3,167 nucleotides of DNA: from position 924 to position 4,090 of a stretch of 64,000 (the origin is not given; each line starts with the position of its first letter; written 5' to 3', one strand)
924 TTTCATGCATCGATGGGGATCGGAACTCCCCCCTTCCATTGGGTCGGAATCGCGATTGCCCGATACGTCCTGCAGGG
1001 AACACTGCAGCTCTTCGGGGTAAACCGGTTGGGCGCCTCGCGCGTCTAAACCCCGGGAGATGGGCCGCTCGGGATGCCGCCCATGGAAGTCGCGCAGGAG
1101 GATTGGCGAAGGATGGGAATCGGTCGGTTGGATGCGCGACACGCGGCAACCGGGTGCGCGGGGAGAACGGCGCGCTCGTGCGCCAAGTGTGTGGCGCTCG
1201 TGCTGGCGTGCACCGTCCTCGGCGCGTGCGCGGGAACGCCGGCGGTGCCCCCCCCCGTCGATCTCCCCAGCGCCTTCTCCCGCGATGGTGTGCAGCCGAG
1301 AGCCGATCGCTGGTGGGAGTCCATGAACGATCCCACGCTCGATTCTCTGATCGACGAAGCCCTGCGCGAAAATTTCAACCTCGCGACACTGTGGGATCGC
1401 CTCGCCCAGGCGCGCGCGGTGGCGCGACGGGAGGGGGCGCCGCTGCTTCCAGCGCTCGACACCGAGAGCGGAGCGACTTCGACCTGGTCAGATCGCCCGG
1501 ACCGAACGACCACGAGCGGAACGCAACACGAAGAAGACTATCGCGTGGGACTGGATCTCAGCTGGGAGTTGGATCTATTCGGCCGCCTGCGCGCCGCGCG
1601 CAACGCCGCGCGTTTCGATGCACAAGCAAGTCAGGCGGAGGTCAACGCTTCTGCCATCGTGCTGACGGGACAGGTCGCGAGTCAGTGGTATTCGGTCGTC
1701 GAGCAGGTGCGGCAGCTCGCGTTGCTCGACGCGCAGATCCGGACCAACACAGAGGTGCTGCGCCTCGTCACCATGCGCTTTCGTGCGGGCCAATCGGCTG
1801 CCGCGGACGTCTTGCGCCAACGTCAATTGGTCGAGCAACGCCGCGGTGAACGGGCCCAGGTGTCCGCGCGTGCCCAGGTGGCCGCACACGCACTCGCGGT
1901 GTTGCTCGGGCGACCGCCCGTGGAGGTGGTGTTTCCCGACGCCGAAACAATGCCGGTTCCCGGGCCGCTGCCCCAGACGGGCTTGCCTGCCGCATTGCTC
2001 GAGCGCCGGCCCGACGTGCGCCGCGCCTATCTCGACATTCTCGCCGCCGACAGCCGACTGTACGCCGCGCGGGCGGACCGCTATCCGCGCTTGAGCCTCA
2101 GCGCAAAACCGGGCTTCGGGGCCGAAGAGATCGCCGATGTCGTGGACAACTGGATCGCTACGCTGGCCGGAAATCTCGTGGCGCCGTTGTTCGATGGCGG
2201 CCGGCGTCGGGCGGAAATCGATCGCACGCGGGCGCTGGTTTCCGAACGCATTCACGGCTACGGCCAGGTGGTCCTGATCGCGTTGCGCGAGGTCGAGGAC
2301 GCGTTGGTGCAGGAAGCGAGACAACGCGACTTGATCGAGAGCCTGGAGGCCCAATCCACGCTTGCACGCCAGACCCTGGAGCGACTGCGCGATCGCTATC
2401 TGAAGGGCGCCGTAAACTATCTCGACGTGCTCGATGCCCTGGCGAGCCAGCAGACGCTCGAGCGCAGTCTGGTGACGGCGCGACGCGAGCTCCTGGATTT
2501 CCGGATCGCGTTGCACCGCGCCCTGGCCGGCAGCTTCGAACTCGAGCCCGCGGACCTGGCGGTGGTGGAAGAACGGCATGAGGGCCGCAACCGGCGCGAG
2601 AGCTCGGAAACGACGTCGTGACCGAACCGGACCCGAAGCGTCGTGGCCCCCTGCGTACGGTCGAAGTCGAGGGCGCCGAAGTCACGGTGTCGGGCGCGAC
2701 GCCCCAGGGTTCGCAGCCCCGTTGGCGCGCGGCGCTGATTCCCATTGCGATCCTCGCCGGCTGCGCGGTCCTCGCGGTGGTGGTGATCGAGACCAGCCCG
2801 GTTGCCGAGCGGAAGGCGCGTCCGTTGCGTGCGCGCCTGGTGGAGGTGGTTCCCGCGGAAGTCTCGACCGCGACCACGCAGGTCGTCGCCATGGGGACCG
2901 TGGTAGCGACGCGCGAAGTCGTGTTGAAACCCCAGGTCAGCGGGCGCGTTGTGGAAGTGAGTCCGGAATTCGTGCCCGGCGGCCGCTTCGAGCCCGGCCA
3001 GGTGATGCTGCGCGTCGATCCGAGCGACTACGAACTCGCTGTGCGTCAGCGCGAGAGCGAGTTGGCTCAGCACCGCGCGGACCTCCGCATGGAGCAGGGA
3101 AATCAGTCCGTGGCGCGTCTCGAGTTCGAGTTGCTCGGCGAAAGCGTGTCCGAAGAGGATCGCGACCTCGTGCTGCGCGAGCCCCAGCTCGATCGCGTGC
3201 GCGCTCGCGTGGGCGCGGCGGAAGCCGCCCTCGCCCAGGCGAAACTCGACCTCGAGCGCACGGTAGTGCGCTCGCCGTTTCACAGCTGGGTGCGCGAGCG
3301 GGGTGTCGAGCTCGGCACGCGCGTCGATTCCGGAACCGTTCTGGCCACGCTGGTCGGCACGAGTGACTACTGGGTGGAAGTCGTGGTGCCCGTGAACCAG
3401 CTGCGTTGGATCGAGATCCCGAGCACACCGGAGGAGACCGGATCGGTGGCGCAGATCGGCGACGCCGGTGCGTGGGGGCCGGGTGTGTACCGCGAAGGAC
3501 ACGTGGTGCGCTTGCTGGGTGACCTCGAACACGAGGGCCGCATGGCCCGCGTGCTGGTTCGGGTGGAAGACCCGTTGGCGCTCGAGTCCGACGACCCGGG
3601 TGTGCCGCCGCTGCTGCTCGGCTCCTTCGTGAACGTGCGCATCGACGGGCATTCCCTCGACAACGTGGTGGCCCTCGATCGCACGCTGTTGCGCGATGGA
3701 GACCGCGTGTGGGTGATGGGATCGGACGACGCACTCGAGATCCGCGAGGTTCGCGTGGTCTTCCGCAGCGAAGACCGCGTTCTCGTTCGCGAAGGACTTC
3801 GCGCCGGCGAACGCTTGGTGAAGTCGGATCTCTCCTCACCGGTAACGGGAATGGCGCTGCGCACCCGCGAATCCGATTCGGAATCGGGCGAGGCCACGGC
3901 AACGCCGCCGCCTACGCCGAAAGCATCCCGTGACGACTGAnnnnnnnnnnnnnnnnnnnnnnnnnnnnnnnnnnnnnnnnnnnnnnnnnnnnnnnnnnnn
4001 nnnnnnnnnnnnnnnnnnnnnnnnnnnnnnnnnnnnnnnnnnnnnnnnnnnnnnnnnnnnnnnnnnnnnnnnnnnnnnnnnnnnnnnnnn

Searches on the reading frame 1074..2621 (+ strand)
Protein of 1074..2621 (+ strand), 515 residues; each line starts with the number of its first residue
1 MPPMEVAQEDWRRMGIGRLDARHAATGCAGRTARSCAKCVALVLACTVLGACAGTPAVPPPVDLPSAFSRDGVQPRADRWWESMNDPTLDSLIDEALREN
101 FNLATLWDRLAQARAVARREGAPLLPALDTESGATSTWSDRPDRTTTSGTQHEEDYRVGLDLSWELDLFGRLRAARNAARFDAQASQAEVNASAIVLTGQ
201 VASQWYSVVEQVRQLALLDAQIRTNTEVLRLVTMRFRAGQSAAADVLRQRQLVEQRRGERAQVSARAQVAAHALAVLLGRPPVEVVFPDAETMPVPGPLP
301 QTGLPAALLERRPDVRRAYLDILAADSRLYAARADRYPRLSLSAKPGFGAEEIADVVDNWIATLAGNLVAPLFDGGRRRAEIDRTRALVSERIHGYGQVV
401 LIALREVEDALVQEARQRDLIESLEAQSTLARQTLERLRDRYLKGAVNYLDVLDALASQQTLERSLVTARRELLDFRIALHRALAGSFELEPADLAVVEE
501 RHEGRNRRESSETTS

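Call 15: search_protein_families(library=pfam, proteins=[window:1074-2621:+], max_evalue=0.001)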
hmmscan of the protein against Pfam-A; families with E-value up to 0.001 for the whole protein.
window:1074-2621:+ (515 aa): 1 family
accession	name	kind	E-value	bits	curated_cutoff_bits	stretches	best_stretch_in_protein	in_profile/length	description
PF02321.23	OEP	-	3.2e-37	128.6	22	2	305-484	5-186/187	Outer membrane efflux protein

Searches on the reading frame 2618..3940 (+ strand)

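Call 15: search_protein_families(library=pfam, proteins=[window:2618-3940:+], max_evalue=0.001)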
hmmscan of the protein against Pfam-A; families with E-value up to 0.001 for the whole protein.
window:2618-3940:+ (440 aa): 2 families
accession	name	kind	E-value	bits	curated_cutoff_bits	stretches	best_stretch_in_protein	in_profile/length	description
PF13437.12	HlyD_3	-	9.7e-13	49.2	22.2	1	216-320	1-97/106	HlyD family secretion protein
PF16576.10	HlyD_D23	-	5.4e-07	29.5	30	1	88-269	5-163/214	Barrel-sandwich domain of CusB or HlyD membrane-fusion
